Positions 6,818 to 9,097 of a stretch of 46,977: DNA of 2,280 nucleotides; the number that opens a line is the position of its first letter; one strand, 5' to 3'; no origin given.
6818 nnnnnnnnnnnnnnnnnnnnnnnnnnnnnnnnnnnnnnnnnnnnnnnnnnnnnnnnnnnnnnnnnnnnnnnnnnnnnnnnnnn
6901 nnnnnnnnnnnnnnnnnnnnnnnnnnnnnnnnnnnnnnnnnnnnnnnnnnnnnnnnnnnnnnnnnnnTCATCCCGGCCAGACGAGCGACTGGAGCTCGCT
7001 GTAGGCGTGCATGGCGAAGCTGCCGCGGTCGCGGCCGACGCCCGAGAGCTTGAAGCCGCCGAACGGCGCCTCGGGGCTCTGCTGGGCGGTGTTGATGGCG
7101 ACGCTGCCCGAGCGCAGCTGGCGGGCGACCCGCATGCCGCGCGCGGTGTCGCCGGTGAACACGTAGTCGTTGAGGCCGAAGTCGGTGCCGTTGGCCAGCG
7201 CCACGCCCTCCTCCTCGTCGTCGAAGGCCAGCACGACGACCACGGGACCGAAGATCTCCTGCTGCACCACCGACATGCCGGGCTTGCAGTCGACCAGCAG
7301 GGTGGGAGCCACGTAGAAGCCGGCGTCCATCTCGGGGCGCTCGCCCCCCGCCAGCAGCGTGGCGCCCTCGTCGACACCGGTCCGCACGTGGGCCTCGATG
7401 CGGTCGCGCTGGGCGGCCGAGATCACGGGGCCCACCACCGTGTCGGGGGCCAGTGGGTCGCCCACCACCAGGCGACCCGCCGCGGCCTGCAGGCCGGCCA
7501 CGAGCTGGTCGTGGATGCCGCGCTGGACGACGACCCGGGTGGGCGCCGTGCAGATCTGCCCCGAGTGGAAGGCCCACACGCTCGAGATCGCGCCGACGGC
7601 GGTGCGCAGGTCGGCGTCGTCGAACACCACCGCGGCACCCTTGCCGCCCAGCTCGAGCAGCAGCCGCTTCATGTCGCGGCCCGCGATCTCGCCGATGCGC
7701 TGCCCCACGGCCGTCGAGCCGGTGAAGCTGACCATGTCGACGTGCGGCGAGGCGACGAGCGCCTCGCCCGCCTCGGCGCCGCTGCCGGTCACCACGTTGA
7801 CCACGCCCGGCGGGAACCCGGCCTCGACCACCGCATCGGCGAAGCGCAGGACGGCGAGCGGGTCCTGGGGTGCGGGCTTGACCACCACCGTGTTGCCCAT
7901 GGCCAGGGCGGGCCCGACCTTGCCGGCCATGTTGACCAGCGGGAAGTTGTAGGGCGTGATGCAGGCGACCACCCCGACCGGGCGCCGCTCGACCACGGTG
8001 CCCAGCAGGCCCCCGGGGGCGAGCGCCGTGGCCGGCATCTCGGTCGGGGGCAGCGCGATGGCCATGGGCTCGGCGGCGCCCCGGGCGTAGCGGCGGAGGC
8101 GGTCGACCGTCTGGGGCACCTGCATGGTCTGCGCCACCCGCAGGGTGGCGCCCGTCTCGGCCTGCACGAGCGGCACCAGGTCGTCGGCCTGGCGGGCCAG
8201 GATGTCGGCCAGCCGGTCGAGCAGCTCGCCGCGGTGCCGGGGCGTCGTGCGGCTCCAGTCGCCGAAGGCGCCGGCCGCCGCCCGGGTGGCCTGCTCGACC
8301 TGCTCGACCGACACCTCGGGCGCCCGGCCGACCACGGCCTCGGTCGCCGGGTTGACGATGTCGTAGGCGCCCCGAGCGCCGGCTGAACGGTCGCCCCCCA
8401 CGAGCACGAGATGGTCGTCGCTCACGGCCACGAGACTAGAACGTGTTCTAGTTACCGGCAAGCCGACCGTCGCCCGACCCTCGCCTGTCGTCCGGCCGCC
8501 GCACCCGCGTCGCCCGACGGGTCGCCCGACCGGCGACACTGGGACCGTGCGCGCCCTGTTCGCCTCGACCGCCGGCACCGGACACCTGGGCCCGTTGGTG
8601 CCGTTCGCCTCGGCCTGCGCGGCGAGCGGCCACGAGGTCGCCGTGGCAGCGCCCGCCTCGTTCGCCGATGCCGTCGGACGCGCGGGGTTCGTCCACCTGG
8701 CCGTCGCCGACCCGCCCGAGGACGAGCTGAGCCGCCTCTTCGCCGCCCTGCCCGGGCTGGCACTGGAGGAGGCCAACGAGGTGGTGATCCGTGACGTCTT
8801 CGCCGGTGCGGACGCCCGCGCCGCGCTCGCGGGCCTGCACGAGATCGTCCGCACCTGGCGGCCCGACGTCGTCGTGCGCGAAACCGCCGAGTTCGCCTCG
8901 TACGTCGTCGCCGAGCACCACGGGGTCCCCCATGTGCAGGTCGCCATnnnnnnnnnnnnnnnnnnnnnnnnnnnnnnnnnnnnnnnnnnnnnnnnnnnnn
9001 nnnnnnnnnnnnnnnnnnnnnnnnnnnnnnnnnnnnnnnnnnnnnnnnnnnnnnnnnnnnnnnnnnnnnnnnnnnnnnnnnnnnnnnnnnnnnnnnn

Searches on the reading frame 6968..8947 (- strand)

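Call 21: search_protein_families(library=pfam, proteins=[window:6968-8947:-], max_evalue=0.0001)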
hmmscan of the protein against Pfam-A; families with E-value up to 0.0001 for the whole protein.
window:6968-8947:- (659 aa): 1 family
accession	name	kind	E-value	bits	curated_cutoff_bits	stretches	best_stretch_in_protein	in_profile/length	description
PF00171.27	Aldedh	-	1.2e-154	515.8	23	1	193-654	7-460/461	Aldehyde dehydrogenase family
